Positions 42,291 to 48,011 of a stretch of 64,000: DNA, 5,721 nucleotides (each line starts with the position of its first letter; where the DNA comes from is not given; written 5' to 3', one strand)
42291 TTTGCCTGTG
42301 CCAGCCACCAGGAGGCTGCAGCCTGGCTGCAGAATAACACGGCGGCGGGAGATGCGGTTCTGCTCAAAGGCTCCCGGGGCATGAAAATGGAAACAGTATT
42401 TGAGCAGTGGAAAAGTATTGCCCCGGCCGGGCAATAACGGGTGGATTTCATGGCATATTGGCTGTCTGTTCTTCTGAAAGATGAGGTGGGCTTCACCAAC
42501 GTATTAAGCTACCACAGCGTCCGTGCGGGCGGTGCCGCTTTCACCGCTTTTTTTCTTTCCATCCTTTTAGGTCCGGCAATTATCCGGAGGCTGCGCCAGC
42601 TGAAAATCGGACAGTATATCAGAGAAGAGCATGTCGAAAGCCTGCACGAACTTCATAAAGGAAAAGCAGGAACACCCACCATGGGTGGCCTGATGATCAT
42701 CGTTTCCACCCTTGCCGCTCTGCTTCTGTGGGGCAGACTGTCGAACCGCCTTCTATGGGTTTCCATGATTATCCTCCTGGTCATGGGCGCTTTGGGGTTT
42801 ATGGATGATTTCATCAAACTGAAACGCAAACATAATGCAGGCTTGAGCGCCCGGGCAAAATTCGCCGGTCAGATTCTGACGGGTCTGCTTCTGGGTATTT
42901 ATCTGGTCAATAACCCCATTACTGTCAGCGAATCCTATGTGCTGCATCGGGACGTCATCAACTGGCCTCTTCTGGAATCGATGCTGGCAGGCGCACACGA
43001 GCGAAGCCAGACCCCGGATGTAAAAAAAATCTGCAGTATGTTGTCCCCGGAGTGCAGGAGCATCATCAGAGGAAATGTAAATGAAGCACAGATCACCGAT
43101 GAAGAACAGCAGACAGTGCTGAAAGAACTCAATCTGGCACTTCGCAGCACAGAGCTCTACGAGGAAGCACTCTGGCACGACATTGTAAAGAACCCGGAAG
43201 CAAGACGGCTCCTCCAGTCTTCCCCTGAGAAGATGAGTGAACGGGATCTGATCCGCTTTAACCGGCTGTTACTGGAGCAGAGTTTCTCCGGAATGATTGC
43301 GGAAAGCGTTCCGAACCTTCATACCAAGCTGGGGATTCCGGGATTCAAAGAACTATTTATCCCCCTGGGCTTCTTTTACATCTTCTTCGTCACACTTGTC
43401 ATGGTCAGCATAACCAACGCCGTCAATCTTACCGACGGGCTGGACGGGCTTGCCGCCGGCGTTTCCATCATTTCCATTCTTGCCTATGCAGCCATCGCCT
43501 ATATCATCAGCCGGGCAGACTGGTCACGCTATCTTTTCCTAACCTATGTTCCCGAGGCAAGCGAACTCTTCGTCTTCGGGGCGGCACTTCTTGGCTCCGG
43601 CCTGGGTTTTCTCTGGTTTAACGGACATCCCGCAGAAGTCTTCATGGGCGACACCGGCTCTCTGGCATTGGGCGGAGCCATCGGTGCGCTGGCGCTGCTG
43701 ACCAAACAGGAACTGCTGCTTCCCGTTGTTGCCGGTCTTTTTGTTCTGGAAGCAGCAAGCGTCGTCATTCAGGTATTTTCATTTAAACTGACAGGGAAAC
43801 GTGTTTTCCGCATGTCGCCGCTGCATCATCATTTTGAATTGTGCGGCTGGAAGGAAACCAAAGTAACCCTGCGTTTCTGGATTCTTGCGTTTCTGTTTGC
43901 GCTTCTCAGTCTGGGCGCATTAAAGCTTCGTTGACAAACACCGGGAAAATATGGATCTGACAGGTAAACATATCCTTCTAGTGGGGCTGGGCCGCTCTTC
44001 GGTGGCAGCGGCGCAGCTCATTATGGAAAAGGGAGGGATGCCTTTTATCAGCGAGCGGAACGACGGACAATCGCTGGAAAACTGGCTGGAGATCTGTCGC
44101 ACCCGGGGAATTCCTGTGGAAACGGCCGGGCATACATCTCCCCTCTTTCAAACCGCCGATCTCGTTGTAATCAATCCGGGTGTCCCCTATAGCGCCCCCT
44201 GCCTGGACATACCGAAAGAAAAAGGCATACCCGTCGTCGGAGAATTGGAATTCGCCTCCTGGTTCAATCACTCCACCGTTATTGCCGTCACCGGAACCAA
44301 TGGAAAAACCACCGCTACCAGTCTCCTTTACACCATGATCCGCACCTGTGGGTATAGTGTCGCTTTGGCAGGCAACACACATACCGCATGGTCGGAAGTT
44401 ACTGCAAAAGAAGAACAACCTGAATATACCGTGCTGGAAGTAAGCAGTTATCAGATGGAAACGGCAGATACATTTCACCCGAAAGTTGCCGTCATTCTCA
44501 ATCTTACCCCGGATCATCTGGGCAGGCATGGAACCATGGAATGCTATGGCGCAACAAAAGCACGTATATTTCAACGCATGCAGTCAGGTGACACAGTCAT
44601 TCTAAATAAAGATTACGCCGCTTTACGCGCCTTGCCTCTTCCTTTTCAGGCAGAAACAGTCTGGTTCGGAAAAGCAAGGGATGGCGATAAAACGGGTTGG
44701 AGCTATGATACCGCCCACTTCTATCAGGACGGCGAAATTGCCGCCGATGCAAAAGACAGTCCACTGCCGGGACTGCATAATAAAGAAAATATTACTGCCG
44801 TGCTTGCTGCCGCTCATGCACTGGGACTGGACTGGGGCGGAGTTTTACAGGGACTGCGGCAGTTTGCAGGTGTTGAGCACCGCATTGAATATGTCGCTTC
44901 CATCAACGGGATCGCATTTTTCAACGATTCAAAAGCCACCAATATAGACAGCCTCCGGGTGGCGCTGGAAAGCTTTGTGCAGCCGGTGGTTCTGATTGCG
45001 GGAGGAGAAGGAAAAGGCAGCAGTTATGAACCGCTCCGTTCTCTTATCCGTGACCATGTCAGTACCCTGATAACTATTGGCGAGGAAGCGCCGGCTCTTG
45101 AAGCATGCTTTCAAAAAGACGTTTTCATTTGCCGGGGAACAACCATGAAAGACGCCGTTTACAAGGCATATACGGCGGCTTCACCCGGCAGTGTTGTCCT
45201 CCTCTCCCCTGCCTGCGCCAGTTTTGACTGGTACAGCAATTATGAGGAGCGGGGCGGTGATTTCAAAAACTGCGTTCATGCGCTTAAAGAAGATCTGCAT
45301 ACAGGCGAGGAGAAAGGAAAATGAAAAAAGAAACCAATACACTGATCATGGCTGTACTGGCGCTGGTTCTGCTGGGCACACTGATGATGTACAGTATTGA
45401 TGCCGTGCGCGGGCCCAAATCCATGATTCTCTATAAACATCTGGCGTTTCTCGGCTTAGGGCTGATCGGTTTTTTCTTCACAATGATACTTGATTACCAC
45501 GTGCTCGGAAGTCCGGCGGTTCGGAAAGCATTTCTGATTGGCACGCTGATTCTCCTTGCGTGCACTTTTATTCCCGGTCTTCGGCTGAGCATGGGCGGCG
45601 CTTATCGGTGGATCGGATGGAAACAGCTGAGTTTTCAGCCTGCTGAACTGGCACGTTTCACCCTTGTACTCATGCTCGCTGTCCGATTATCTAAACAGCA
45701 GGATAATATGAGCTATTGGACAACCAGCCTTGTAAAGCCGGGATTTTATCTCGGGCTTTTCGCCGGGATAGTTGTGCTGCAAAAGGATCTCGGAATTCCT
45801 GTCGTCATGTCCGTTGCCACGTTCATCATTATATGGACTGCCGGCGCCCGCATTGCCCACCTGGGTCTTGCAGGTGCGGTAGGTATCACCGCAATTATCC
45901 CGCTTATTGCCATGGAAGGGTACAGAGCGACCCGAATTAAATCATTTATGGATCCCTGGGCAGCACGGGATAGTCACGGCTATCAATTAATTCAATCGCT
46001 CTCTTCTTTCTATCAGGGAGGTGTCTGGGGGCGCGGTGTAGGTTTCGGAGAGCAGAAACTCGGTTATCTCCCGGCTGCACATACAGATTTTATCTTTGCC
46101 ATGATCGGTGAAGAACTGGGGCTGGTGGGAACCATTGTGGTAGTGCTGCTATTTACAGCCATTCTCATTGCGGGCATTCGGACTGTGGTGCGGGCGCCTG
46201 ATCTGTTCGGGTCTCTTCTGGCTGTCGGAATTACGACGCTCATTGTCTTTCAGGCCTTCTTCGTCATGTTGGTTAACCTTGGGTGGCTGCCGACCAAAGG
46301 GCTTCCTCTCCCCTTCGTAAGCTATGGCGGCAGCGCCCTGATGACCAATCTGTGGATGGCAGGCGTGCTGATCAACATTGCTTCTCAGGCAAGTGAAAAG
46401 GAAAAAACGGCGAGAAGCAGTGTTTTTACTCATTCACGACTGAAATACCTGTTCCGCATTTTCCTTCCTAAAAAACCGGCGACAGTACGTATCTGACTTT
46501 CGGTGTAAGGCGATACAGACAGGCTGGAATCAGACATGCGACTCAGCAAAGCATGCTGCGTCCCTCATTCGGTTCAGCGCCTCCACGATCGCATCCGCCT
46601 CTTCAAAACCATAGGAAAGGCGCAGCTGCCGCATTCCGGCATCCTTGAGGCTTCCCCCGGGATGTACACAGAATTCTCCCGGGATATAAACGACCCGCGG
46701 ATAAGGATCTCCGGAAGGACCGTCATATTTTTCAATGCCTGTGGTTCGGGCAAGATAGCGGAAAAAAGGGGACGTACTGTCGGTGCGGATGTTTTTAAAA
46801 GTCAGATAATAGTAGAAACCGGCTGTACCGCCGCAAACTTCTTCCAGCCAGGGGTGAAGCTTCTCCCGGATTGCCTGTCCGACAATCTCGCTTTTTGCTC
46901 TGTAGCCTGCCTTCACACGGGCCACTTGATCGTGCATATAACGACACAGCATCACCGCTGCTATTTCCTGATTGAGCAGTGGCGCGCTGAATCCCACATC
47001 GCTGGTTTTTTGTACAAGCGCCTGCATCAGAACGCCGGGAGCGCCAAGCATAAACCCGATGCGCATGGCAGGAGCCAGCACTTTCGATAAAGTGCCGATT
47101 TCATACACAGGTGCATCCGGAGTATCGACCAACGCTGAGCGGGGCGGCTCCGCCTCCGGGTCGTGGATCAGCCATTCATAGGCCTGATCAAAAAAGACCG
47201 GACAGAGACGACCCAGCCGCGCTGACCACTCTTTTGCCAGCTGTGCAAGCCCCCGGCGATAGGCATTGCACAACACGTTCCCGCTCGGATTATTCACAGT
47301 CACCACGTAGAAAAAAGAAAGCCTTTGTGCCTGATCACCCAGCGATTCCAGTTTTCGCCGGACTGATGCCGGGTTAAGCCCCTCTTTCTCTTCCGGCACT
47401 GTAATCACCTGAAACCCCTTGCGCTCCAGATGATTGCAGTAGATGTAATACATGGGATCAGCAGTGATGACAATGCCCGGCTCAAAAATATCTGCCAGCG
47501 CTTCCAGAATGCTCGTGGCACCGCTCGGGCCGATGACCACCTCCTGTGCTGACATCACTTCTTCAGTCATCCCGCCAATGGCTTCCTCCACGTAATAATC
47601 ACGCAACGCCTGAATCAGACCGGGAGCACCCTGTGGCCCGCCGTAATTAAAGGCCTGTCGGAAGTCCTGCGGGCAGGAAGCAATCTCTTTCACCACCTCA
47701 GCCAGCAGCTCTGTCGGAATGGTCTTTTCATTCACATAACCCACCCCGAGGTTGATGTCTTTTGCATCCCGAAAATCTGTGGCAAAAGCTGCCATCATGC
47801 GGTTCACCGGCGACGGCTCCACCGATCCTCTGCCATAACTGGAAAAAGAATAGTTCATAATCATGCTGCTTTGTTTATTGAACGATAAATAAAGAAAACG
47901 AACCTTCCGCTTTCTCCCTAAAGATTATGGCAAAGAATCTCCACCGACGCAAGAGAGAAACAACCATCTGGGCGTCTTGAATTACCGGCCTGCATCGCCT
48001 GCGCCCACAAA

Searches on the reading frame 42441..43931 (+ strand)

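Call 20: search_protein_families(library=pfam, proteins=[window:42441-43931:+], max_evalue=0.001)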
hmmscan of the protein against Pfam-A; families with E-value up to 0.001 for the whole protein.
window:42441-43931:+ (497 aa): 2 families
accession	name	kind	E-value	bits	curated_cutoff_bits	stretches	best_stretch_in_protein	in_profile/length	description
PF00953.26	Glycos_transf_4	-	1.9e-31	109.6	27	1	295-420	48-158/160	Glycosyl transferase family 4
PF10555.14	MraY_sig1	-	3.5e-05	23.5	20.1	1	75-87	1-13/13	Phospho-N-acetylmuramoyl-pentapeptide-transferase signature 1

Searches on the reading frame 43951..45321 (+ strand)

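Call 71: search_protein_families(library=pfam, proteins=[window:43951-45321:+], max_evalue=0.00001)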
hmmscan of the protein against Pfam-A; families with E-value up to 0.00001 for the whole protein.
window:43951-45321:+ (457 aa): 3 families
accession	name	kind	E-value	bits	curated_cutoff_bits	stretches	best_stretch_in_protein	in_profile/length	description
PF08245.18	Mur_ligase_M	-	9.6e-32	111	24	1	113-288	1-200/200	Mur ligase middle domain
PF02875.26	Mur_ligase_C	-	5.2e-11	43.9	28.4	1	310-422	1-127/127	Mur ligase, glutamate ligase domain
PF21799.2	MurD-like_N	-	3.2e-08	34.2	27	1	6-97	1-88/88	Mur ligase MurD-like, N-terminal domain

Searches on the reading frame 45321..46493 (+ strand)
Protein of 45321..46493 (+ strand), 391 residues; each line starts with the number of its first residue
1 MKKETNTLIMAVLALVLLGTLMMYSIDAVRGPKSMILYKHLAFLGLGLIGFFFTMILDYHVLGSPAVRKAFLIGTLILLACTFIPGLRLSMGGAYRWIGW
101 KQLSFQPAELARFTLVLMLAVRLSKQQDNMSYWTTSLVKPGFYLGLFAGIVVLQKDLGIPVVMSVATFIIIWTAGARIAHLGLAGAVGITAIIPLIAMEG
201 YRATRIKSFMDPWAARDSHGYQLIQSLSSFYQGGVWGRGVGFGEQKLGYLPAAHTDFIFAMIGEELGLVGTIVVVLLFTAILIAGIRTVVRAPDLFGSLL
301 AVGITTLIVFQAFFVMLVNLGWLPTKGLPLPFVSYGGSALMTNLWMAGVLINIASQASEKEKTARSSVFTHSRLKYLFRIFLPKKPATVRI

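Call 20: search_protein_families(library=pfam, proteins=[window:45321-46493:+], max_evalue=0.001)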
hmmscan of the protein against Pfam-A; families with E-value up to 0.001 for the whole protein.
window:45321-46493:+ (391 aa): 1 family
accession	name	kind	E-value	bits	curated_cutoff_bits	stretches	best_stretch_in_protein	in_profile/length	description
PF01098.24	FTSW_RODA_SPOVE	-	7.9e-89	298.5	26.4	1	8-357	3-354/356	Cell cycle protein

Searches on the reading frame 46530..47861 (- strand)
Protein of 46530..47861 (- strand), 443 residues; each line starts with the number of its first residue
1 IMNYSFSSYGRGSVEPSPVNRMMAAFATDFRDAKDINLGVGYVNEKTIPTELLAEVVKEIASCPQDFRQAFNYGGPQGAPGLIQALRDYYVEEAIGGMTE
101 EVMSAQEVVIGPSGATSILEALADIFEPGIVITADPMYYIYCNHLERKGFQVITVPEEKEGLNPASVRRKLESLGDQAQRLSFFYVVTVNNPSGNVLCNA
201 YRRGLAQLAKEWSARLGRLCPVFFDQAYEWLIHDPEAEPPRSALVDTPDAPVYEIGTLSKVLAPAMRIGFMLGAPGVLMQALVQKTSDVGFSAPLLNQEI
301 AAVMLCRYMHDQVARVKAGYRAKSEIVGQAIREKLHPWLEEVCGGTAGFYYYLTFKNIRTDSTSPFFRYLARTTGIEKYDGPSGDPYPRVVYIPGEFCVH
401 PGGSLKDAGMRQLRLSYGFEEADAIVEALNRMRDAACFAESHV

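Call 16: search_protein_families(library=pfam, proteins=[window:46530-47861:-], max_evalue=0.00001)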
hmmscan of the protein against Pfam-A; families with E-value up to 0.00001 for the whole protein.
window:46530-47861:- (443 aa): 1 family
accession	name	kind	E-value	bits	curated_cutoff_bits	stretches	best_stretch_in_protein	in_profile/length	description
PF00155.27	Aminotran_1_2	-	6.5e-18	65.5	19.7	1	36-357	4-312/361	Aminotransferase class I and II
